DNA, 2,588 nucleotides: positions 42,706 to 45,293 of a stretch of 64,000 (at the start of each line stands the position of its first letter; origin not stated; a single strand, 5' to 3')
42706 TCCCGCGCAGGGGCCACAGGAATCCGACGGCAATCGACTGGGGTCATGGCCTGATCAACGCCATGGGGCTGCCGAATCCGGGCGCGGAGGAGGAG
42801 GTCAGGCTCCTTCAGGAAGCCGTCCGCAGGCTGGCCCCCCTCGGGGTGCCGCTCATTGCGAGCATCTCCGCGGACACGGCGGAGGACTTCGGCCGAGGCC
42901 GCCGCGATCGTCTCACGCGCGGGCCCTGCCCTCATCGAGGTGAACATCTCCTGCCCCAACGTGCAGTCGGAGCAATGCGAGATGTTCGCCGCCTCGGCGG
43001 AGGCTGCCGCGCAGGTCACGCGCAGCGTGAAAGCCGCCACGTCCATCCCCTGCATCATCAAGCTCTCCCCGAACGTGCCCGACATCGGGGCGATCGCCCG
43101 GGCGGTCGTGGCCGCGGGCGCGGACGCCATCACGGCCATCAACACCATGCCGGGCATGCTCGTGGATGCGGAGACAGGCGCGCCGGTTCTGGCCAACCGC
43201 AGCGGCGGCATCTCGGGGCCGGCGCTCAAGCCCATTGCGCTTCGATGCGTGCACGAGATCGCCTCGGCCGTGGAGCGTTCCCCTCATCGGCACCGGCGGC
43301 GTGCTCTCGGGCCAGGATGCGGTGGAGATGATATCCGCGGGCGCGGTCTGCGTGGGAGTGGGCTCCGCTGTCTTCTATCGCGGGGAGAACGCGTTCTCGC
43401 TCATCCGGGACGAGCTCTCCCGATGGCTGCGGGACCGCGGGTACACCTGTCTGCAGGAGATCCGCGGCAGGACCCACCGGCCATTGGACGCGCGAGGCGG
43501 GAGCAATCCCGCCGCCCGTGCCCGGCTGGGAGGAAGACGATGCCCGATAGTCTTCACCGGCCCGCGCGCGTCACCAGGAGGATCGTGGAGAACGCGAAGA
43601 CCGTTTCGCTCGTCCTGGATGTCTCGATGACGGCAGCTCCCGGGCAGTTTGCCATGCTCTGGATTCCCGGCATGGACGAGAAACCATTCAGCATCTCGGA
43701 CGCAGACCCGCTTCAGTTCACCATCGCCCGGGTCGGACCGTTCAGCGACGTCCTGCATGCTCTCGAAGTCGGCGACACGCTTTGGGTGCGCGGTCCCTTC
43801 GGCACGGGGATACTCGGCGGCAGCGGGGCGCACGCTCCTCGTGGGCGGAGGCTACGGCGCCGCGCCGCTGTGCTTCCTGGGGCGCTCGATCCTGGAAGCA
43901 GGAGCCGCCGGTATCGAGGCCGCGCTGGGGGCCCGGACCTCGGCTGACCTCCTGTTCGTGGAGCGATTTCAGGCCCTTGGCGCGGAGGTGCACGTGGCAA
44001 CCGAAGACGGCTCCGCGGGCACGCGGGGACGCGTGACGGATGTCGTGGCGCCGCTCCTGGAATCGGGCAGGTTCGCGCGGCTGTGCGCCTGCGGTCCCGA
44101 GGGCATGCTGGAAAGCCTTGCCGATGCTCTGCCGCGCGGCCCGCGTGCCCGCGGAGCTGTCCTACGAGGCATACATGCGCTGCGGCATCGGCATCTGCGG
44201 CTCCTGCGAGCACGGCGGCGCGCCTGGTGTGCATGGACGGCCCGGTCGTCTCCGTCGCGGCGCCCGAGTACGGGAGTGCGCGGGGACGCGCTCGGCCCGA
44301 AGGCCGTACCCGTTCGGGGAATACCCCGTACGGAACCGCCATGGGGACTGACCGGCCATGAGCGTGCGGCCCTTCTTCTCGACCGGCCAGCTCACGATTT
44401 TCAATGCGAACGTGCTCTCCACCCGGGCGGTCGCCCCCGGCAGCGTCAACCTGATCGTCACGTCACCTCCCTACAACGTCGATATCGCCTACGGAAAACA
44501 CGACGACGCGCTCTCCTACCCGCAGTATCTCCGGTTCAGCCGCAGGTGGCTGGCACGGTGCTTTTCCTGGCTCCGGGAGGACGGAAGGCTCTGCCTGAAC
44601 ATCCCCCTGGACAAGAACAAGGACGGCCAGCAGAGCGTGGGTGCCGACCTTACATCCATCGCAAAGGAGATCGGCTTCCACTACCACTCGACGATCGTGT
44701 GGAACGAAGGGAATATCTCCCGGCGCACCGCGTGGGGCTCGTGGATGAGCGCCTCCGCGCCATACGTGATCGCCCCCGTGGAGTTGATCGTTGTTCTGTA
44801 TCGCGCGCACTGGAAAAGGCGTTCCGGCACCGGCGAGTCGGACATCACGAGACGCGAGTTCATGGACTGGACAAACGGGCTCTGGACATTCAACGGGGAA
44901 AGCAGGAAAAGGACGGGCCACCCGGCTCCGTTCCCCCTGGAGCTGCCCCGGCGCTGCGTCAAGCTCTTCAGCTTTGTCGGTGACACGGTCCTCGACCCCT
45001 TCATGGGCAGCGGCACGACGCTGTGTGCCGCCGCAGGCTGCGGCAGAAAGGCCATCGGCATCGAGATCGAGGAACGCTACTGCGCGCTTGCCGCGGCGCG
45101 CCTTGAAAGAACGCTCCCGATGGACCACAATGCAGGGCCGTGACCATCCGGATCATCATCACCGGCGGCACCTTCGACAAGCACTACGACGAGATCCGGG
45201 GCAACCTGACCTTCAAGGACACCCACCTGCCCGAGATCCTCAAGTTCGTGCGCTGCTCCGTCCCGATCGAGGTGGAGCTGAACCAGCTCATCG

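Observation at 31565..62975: Dispersed family of GC-rich CCGCGG/GTAC palindromic repeats, mostly inserted in-frame in protein-coding genes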

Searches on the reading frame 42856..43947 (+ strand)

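Call 92: search_protein_families(library=pfam, proteins=[window:42856-43947:+], max_evalue=0.001)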
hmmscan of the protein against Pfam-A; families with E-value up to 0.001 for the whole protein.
window:42856-43947:+ (363 aa): 1 family
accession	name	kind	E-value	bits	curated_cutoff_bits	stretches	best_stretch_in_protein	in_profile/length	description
PF01180.27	DHO_dh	-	3.8e-25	89.1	27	1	26-140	122-238/291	Dihydroorotate dehydrogenase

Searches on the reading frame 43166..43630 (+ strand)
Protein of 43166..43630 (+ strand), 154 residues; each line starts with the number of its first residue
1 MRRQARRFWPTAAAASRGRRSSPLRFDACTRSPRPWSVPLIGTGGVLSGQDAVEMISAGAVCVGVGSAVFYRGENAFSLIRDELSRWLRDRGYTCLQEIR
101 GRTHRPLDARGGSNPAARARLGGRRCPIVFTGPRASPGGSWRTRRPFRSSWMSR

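Call 92: search_protein_families(library=pfam, proteins=[window:43166-43630:+], max_evalue=0.001)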
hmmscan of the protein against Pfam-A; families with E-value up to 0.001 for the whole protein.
window:43166-43630:+ (154 aa): 1 family
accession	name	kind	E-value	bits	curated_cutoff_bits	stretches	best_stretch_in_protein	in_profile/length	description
PF01180.27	DHO_dh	-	7.8e-13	48.7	27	1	37-87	240-290/291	Dihydroorotate dehydrogenase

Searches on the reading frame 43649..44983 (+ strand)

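Call 9: search_protein_families(library=pfam, proteins=[window:43649-44983:+])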
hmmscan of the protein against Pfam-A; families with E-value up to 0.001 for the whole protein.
window:43649-44983:+ (444 aa): 1 family
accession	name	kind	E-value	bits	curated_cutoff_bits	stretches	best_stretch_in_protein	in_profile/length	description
PF00175.26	NAD_binding_1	-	1.4e-05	26.1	22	1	64-156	1-106/109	Oxidoreductase NAD-binding domain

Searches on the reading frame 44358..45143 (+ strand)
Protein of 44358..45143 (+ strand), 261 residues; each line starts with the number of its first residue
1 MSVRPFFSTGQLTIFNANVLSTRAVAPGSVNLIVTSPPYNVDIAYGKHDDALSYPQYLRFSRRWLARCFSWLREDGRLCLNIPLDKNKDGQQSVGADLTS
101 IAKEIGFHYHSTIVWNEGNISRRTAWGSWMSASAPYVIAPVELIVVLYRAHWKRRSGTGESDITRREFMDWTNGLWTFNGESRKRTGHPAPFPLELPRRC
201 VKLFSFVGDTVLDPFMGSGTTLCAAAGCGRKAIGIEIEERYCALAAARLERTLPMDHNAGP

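Call 12: find_encoding_contigs(protein=window:44358-45143:+, flank=10000, max_places=6)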
Protein window:44358-45143:+ (261 aa): no gene with exactly this product is on record in the collection.
